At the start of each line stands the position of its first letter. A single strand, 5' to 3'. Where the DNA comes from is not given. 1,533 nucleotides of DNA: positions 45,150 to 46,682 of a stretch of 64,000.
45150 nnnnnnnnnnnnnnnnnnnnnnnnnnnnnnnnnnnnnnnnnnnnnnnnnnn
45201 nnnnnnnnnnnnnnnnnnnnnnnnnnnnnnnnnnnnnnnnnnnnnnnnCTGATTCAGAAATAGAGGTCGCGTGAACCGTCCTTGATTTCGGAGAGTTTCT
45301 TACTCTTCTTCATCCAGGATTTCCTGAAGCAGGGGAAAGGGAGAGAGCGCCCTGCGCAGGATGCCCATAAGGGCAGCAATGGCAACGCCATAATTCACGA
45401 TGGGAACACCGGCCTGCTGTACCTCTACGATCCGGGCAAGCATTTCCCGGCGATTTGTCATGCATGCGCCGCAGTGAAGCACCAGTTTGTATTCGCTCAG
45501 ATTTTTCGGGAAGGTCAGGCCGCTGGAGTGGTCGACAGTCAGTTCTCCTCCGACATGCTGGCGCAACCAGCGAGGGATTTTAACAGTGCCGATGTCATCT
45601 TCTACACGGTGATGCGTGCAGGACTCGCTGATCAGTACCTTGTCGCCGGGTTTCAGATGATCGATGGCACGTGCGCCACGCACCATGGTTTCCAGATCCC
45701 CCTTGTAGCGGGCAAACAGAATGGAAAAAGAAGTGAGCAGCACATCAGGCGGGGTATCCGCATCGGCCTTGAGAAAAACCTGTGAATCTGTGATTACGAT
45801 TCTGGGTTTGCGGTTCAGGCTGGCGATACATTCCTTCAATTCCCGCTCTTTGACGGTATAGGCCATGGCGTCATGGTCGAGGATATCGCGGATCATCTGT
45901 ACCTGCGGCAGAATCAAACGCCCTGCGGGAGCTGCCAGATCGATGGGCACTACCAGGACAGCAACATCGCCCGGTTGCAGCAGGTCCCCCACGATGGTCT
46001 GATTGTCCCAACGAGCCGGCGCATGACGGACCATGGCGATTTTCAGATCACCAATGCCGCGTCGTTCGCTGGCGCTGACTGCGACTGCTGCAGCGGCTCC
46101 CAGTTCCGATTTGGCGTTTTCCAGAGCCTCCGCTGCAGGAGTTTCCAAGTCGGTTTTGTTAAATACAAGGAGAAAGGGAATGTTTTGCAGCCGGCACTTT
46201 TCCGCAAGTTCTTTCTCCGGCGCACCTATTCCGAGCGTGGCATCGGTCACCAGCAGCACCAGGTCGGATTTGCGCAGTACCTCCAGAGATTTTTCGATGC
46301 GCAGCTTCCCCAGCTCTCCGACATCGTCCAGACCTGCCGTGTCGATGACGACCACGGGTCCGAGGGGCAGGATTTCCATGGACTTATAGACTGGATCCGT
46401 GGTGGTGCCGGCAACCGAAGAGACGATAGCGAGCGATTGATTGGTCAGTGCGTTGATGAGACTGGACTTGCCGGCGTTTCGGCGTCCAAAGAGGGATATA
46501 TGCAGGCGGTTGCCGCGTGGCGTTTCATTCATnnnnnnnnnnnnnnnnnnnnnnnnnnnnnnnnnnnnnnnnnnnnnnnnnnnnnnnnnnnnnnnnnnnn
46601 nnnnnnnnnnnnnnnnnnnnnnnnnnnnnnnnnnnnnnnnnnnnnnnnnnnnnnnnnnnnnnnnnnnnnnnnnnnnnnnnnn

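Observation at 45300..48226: hydF - aspartase - TM1266-like ACT gene trio without hydE/hydG in the window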

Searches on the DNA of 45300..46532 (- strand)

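Call 40: search_rna_families(sources=[L006, L015, L017, L022, L026, L016, L048], threshold=gathering)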
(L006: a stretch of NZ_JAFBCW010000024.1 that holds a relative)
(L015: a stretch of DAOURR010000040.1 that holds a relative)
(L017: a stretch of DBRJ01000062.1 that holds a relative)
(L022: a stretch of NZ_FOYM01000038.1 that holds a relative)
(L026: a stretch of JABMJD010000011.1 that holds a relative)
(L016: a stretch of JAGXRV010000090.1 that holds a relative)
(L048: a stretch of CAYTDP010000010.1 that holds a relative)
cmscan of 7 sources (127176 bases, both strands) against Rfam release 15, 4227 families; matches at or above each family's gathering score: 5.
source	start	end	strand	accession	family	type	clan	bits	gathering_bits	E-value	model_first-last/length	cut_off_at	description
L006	15881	15954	+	RF00005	tRNA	Gene; tRNA;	CL00001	71.8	29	2e-13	1-71/71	no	tRNA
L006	16150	16222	+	RF00005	tRNA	Gene; tRNA;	CL00001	67.1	29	3.8e-12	1-71/71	no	tRNA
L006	16323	16394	+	RF00005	tRNA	Gene; tRNA;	CL00001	64.6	29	1.9e-11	1-71/71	no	tRNA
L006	16230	16313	+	RF00005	tRNA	Gene; tRNA;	CL00001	56.1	29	4.3e-09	1-71/71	no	tRNA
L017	19348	19432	-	RF00005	tRNA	Gene; tRNA;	CL00001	50.5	29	1.5e-07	1-71/71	no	tRNA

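Call 65: search_rna_families(source=L017, start=9400, end=9620, threshold=evalue, max_evalue=10)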
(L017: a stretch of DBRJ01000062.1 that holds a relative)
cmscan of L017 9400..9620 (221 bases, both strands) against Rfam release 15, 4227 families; matches with E-value up to 10: 4.
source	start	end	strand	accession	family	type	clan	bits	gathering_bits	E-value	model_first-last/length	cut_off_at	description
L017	9488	9589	+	RF00515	PyrR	Cis-reg;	-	19.9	54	1.1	1-115/115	no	PyrR binding site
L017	9555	9589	+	RF02371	PyrG_leader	Cis-reg; leader;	-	19.1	65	2.5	40-73/78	no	PyrG leader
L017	9400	9512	+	RF04156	MIR2670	Gene; miRNA;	-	13.5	117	1.2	89-200/200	5'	MIR2670 microRNA precursor family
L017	9511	9590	+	RF01812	Pxr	Gene; sRNA;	-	12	80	7.8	1-109/109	no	Pxr regulatory sRNA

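Call 66: search_rna_families(source=L006, start=8100, end=8340, threshold=evalue, max_evalue=10)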
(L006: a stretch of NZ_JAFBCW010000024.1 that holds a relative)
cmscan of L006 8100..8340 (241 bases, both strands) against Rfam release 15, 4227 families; matches with E-value up to 10: 2.
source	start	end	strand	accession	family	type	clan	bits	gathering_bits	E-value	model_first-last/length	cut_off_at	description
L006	8209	8316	+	RF00515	PyrR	Cis-reg;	-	18.6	54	2.1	1-115/115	no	PyrR binding site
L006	8282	8312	+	RF01345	CRISPR-DR35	Gene; CRISPR;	-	15.3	35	2.3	1-36/36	no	CRISPR RNA direct repeat element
